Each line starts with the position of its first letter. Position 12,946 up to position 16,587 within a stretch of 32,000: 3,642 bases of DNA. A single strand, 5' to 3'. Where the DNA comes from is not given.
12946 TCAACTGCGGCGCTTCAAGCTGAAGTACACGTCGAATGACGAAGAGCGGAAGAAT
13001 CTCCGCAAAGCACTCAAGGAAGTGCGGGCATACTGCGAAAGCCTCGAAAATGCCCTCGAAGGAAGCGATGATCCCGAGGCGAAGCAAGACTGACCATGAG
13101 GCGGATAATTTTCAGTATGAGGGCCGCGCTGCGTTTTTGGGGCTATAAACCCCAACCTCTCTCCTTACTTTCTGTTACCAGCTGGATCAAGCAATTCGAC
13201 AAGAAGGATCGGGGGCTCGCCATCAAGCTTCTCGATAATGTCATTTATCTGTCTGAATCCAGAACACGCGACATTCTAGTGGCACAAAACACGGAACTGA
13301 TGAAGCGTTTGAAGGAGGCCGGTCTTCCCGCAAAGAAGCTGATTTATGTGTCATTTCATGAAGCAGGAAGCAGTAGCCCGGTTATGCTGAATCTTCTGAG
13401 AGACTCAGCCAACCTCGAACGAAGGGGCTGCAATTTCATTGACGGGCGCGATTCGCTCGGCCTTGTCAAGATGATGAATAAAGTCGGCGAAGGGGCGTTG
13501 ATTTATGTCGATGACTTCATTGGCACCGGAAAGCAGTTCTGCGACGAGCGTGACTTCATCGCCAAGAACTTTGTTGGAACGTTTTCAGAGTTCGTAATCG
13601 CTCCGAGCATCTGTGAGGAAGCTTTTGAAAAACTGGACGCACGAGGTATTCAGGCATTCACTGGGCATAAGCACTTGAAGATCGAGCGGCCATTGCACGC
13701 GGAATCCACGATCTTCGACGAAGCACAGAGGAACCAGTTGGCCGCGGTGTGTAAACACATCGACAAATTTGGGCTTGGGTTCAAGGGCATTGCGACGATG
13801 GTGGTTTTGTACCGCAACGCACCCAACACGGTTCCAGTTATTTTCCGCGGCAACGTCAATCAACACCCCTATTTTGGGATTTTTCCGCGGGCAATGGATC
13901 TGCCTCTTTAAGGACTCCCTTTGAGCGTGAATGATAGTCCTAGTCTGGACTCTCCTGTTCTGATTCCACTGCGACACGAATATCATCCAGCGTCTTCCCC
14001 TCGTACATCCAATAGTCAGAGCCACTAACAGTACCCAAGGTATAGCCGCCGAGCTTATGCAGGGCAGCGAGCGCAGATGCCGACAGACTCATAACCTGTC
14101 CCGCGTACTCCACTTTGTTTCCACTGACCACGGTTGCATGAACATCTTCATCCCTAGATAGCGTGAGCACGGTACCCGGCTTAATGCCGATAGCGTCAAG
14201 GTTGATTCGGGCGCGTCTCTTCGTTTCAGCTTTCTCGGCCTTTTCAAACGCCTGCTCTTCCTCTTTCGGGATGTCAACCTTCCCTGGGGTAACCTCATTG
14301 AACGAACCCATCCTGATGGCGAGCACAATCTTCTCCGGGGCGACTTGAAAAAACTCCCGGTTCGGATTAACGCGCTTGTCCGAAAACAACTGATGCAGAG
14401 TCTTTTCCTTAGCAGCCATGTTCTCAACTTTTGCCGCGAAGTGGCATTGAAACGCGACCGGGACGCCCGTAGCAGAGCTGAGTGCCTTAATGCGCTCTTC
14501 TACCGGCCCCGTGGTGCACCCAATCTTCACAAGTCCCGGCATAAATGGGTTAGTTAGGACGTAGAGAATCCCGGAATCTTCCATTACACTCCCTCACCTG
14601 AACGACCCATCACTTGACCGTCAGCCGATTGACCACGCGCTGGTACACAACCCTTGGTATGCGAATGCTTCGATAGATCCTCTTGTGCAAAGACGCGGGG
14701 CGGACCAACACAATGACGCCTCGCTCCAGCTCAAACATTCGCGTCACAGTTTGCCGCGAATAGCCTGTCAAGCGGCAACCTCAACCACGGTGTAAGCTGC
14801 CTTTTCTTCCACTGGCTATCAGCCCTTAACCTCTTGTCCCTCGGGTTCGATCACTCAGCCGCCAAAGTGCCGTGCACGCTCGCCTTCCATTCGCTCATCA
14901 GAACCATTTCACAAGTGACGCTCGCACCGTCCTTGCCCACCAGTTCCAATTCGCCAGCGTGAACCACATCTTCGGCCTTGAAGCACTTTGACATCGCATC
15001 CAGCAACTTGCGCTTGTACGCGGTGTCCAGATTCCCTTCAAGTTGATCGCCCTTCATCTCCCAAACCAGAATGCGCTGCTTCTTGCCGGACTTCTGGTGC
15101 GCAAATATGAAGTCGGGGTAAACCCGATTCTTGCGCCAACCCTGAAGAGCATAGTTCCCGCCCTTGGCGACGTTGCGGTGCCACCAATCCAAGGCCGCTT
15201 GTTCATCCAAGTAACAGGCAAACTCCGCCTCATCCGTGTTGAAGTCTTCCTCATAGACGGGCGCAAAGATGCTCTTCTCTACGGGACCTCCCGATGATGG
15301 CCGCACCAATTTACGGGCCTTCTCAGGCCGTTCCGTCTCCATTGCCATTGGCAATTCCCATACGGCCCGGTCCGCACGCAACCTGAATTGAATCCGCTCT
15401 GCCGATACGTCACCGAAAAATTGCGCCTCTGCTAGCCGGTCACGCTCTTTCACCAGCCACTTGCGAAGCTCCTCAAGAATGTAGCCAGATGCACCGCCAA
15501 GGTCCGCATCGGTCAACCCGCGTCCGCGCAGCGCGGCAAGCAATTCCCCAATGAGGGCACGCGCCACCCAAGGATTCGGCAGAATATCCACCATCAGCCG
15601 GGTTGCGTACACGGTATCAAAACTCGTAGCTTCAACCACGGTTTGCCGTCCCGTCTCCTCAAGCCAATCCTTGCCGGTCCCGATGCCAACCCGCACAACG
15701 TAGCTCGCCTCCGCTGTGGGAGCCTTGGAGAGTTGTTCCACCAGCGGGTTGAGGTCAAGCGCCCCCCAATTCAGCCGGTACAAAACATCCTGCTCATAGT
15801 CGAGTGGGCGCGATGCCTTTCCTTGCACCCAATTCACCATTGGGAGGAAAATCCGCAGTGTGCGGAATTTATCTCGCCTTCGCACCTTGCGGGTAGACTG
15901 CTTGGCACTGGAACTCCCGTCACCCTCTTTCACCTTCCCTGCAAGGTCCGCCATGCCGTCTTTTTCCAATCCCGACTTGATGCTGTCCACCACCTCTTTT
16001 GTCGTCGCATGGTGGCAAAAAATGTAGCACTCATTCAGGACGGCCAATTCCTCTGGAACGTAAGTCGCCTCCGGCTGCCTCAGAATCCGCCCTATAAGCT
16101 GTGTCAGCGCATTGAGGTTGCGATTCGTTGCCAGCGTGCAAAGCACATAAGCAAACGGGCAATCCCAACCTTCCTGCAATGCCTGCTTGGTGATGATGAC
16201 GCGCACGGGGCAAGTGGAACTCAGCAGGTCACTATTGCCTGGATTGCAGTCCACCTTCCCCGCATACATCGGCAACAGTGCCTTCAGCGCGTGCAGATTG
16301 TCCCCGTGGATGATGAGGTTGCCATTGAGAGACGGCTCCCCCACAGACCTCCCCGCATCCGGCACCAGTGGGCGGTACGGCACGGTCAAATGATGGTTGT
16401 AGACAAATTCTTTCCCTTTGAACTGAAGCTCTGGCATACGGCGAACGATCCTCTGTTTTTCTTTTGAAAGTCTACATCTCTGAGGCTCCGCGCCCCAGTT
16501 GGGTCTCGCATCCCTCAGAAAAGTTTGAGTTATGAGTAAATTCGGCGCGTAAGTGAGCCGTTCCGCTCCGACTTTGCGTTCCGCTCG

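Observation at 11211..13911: Tightly coupled Dam-like methylase / ParB-like / PRTase-like triad: candidate DNA-modification or defence module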

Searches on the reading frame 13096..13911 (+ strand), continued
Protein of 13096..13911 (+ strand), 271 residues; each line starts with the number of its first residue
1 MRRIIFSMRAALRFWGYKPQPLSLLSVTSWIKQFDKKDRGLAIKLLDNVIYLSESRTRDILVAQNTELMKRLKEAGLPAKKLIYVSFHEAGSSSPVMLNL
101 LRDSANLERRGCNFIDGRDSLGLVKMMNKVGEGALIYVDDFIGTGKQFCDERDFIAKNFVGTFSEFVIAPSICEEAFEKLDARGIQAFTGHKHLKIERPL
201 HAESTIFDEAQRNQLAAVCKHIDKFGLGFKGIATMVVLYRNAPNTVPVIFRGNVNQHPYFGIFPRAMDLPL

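Call 70: search_protein_families(library=pfam, proteins=[L045:882-2111:+, L045:2999-4441:+, L045:330-770:+, L057:905-1666:-, L057:1744-2481:+, L010:8845-9387:-, L010:6849-8486:-, L030:8360-9943:+, L074:2914-3756:+, L032:2726-5065:-], max_evalue=0.001)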
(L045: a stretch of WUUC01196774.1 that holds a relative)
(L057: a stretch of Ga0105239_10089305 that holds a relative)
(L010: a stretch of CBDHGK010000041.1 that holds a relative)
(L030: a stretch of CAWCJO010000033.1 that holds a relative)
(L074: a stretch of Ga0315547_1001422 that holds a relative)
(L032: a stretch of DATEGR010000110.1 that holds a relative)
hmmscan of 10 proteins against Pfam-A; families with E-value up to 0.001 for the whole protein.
L045:882-2111:+ (410 aa): 1 family
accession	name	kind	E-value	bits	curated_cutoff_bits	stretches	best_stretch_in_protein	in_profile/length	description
PF02195.25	ParB_N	-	6.1e-12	45.9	26.3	1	20-88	8-75/95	ParB N-terminal domain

L045:2999-4441:+ (481 aa): 1 family
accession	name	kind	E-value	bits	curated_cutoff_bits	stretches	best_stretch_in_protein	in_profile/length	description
PF18731.6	HEPN_Swt1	-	0.00011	22.9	27.5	0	132-267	11-104/115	Swt1-like HEPN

L045:330-770:+ (147 aa): 1 family
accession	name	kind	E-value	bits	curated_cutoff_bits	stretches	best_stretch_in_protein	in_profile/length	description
PF02086.21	MethyltransfD12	-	9.9e-06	25.9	22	1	11-81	174-246/253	D12 class N6 adenine-specific DNA methyltransferase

L057:905-1666:- (253 aa): 1 family
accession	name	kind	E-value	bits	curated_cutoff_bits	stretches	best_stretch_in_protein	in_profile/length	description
PF00135.34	COesterase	-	7.8e-20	71.7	27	1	13-230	273-501/515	Carboxylesterase family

L057:1744-2481:+ (246 aa): 0 families

L010:8845-9387:- (180 aa): 7 families
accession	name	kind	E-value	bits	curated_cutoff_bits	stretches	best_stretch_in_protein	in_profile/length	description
PF13592.12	HTH_33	-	5.2e-20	71.2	25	1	100-157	2-59/60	Winged helix-turn helix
PF13565.12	HTH_32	-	1.1e-10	42.3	33.7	1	49-129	1-73/73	Homeodomain-like domain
PF13384.12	HTH_23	-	7.2e-10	38.8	24.6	1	18-65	2-49/50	Homeodomain-like domain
PF13551.12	HTH_29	-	2.8e-08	34.2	28.1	1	23-81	1-62/64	Winged helix-turn helix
PF01381.28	HTH_3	-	8.2e-05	23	23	0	26-53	3-29/55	Helix-turn-helix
PF06056.18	Terminase_5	-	0.00017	21.9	20.3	0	23-72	3-52/58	Putative ATPase subunit of terminase (gpP-like)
PF13518.12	HTH_28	-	0.00042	20.8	25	1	22-71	1-50/52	Helix-turn-helix domain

L010:6849-8486:- (545 aa): 3 families
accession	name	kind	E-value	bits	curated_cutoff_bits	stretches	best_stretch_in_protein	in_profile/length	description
PF22483.2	Mu-transpos_C_2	-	7.6e-10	38.8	27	1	355-417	1-61/73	Mu transposase, C-terminal domain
PF00665.32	rve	-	1.5e-06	28.8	32.6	1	187-288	11-102/102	Integrase core domain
PF13683.12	rve_3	-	7.3e-06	26.1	26.5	1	284-336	9-61/67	Integrase core domain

L030:8360-9943:+ (528 aa): 4 families
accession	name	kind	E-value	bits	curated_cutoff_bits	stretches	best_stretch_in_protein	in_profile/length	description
PF03050.20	DDE_Tnp_IS66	-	8.5e-92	308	23.1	1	194-477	1-283/284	Transposase IS66 family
PF13005.12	zf-IS66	-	3e-13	50.4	27.3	1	138-180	1-44/46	zinc-finger binding domain of transposase IS66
PF13817.11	DDE_Tnp_IS66_C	-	5.6e-13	49.3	30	1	484-521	1-39/39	IS66 C-terminal element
PF13007.12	LZ_Tnp_IS66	-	1.1e-08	36.1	22.9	1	51-130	5-71/71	Transposase C of IS166 homeodomain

L074:2914-3756:+ (281 aa): 1 family
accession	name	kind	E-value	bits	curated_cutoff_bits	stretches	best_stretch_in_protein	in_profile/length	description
PF02086.21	MethyltransfD12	-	6.3e-35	121.6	22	1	20-235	1-233/253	D12 class N6 adenine-specific DNA methyltransferase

L032:2726-5065:- (779 aa): 3 families
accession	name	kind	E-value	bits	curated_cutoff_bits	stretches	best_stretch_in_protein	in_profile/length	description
PF00072.30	Response_reg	-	8.7e-49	164.8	30.2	2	309-419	1-109/111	Response regulator receiver domain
PF23198.2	PDE8A_N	-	2.3e-05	24.8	29.6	0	310-397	15-102/147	PDE8A-like, N-terminal domain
PF08614.16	ATG16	-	3.3e-05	24.6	33.7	0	464-608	38-181/200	Autophagy protein 16 (ATG16)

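Call 74: search_protein_families(library=pfam, proteins=[L041:123-3536:+, L041:4233-5627:+, L041:5630-7876:+, L043:440-4729:+, L043:4741-5358:+, L043:5752-6225:+, L043:6241-6678:+, L043:7242-7718:+, L043:11022-12266:-, L043:6895-7242:+], max_evalue=0.001)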
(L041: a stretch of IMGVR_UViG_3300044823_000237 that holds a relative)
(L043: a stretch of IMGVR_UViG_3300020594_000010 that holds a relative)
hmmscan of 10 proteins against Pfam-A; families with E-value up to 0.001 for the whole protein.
L041:123-3536:+ (1138 aa): 0 families

L041:4233-5627:+ (465 aa): 1 family
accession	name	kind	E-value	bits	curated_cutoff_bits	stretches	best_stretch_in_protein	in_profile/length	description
PF05345.18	He_PIG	-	1.2e-21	77.4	24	2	162-240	8-95/96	Putative Ig domain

L041:5630-7876:+ (749 aa): 0 families

L043:440-4729:+ (1430 aa): 1 family
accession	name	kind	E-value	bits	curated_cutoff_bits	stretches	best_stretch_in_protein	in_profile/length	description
PF13385.13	Laminin_G_3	-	2.7e-12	47.5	27.6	1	849-1004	4-151/151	Concanavalin A-like lectin/glucanases superfamily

L043:4741-5358:+ (206 aa): 0 families

L043:5752-6225:+ (158 aa): 1 family
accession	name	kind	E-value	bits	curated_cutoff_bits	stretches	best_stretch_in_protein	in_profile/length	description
PF00959.24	Phage_lysozyme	-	8.5e-39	133.2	22.3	1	25-150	2-125/125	Phage lysozyme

L043:6241-6678:+ (146 aa): 0 families

L043:7242-7718:+ (159 aa): 0 families

L043:11022-12266:- (414 aa): 3 families
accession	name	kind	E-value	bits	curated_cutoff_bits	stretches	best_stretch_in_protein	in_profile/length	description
PF22022.2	Phage_int_M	-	1.9e-31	108.6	27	1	98-192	1-95/96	Phage integrase central domain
PF13356.12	Arm-DNA-bind_3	-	4.8e-26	91.2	27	1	1-86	1-83/83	Arm DNA-binding domain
PF00589.27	Phage_integrase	-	8.7e-09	35.8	27.1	1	206-381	3-168/172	Phage integrase family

L043:6895-7242:+ (116 aa): 0 families

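Call 82: search_protein_families(library=pfam, proteins=[P0349, P0357, P0384, P0378, P0356, P0331, P0376], max_evalue=0.01)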
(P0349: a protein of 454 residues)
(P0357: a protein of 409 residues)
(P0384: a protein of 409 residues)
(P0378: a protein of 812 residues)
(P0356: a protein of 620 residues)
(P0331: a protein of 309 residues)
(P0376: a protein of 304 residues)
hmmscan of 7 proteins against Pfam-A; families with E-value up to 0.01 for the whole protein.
P0349 (454 aa): 1 family
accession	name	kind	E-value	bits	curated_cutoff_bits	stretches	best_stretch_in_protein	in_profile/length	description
PF24390.1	PRTase-CE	-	9.8e-45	153.8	27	1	210-446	3-253/253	PRTase-CE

P0357 (409 aa): 2 families
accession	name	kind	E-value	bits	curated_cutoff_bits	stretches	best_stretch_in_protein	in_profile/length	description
PF24390.1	PRTase-CE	-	7.6e-41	141.1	27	1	177-409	1-253/253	PRTase-CE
PF00156.33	Pribosyltran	-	0.00094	19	26.3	1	250-292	63-104/158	Phosphoribosyl transferase domain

P0384 (409 aa): 3 families
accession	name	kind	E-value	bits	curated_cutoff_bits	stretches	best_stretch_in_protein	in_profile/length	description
PF24390.1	PRTase-CE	-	3e-40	139.1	27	1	179-408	1-253/253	PRTase-CE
PF14681.12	UPRTase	-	0.0018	18.2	27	1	275-328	115-171/206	Uracil phosphoribosyltransferase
PF00156.33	Pribosyltran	-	0.0055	16.5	26.3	0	274-335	84-143/158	Phosphoribosyl transferase domain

P0378 (812 aa): 2 families
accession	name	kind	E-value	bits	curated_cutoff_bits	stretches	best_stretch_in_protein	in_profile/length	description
PF24390.1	PRTase-CE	-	1.4e-48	166.4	27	1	31-271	2-253/253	PRTase-CE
PF00300.27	His_Phos_1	-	9.6e-11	42.1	21.7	1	601-802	1-185/194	Histidine phosphatase superfamily (branch 1)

P0356 (620 aa): 2 families
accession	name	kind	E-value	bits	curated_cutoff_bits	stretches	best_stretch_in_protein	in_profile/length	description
PF24390.1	PRTase-CE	-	3.8e-52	178.1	27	1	12-249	1-253/253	PRTase-CE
PF02457.21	DAC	-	6.5e-12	45.5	27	1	500-613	11-118/119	DisA bacterial checkpoint controller nucleotide-binding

P0331 (309 aa): 2 families
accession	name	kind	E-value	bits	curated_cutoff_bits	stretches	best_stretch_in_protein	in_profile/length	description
PF02086.21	MethyltransfD12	-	3e-26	93.1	22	1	80-204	1-136/253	D12 class N6 adenine-specific DNA methyltransferase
PF24390.1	PRTase-CE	-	1e-07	32.5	27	1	222-298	177-253/253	PRTase-CE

P0376 (304 aa): 1 family
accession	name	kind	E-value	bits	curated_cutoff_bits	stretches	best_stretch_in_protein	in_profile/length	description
PF24390.1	PRTase-CE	-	3.5e-39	135.6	27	1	73-301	3-253/253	PRTase-CE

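Call 85: fold_search(model_id=the predicted structure, library=viral)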
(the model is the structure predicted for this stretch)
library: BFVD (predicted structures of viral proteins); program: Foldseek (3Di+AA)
matches with E <= 10: 955; with E <= 0.001: 5
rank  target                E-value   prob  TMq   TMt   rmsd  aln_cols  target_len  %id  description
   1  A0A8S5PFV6            6.4e-06  1.00  0.46  0.26   7.9       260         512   13  PRTase-CE domain-containing protein [Siphoviridae sp. ctvNP11]
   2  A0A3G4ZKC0            1.2e-05  1.00  0.41  0.24   5.0       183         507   16  Uncharacterized protein [Terrestrivirus sp.]
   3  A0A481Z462            4.0e-05  1.00  0.43  0.31   5.3       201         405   13  Uncharacterized protein [Pithovirus LCPAC102]
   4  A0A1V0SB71            1.9e-04  1.00  0.43  0.33   8.4       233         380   14  Uncharacterized protein [Catovirus CTV1]
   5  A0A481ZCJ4            7.8e-04  1.00  0.48  0.56   4.7       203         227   11  Phosphoribosyl transferase domain protein [Pithovirus LCPAC401]
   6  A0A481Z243            1.1e-03  1.00  0.48  0.25   5.9       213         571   14  Uncharacterized protein [Mimivirus LCMiAC02]
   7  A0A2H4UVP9            1.1e-03  1.00  0.35  0.28   8.7       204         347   17  Phosphoribosyl transferase [Bodo saltans virus]
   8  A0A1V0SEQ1            2.3e-03  1.00  0.32  0.35   7.3       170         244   13  Phosphoribosyl transferase domain protein [Hokovirus HKV1]
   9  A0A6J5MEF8            3.8e-03  0.98  0.32  0.45   7.8       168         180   11  Hpt Hypoxanthine-guanine phosphoribosyltransferase [uncultured Caudovirales phage]
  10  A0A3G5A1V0            4.6e-03  0.77  0.29  0.20  18.7       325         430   11  Uncharacterized protein [Harvfovirus sp.]
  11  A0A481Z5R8            5.8e-03  0.99  0.37  0.26  12.0       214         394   11  adenine phosphoribosyltransferase [Pithovirus LCPAC101]
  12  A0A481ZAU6            8.4e-03  1.00  0.40  0.58   3.2       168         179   12  Phosphoribosyl transferase domain protein [Pithovirus LCPAC304]
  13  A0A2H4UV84            1.1e-02  0.75  0.23  0.10  10.1       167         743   11  ribose-phosphate diphosphokinase [Bodo saltans virus]
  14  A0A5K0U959            1.5e-02  0.33  0.22  0.14  11.2       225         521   15  ATP-dependent metallopeptidase FtsH/Yme1/Tma family protein [Yasminevirus sp. GU-2018]
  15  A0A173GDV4            1.7e-02  0.75  0.24  0.37   6.4       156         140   13  Uncharacterized protein [Erwinia phage vB_EamM_Simmy50]
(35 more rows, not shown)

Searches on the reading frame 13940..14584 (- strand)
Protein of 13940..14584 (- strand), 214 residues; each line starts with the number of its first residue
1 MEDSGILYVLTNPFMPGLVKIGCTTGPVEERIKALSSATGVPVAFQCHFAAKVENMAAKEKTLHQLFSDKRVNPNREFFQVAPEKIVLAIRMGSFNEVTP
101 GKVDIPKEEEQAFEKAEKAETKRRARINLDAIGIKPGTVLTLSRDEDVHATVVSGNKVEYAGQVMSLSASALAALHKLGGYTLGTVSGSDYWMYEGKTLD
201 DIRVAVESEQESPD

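Call 4: search_protein_families(library=pfam, proteins=[window:13940-14584:-], max_evalue=0.1)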
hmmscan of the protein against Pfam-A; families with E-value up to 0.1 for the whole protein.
window:13940-14584:- (214 aa): 3 families
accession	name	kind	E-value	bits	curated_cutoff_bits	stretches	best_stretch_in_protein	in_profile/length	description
PF10544.15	T5orf172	-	1.9e-15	57.6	20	1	5-90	1-97/101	T5orf172 domain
PF13455.12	MUG113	-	9.6e-14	52.2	22.3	1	19-90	1-70/73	Meiotically up-regulated gene 113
PF11149.13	DUF2924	-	0.012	16.3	31.2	1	104-171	50-118/135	Protein of unknown function (DUF2924)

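Call 5: search_protein_families(library=padloc, proteins=[window:13940-14584:-], max_evalue=0.1)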
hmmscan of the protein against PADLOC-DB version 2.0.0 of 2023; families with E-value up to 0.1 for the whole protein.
window:13940-14584:- (214 aa): 7 families
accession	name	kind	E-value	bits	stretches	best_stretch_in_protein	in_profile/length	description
PDLC05041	PDC-S57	-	2.6e-70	234.3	1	1-210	1-210/212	-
PDLC05043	PDC-S57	-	2e-43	146.6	1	1-209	1-219/221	-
PDLC05040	PDC-S57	-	6e-13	47.2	1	4-124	3-119/229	-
PDLC05042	PDC-S57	-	8.4e-12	43.2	1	2-87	5-93/245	-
PDLC03977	PD-Lambda-1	-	2.5e-10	37.9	1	4-98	355-454/496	-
PDLC03976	PD-Lambda-1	-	1.9e-08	31.6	1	5-92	357-449/491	-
PDLC00006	DruC1|DruC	-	0.0079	12.7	1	111-174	345-407/626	Unknown function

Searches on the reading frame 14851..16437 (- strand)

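Call 4: search_protein_families(library=pfam, proteins=[window:14851-16437:-], max_evalue=0.1)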
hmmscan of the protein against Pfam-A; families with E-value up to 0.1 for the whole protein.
window:14851-16437:- (528 aa): 0 families

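Call 5: search_protein_families(library=padloc, proteins=[window:14851-16437:-], max_evalue=0.1)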
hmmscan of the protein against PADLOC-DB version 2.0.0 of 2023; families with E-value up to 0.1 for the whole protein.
window:14851-16437:- (528 aa): 9 families
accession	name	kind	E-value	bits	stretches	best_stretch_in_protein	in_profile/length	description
PDLC03653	REase_III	-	1.8e-77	259.3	1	67-519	415-876/883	Type III restriction enzyme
PDLC03640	MTase_III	-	3.9e-26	89.6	1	1-64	1-68/654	Type III methyltransferase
PDLC03650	REase_III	-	2.8e-17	60.4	1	74-138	374-436/898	Type III restriction enzyme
PDLC03644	MTase_III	-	1e-16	58.8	1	1-64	1-63/542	Type III methyltransferase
PDLC03647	REase_III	-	7.4e-07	25.7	1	70-121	499-550/989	Type III restriction enzyme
PDLC03634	MTase_III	-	9.6e-07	26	1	3-64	59-119/621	Type III methyltransferase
PDLC03649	REase_III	-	2.7e-05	20.3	1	71-123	488-540/973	Type III restriction enzyme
PDLC03636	MTase_III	-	0.00014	18.8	1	32-64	39-71/575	Type III methyltransferase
PDLC03652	REase_III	-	0.081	8.9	0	76-139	343-406/809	Type III restriction enzyme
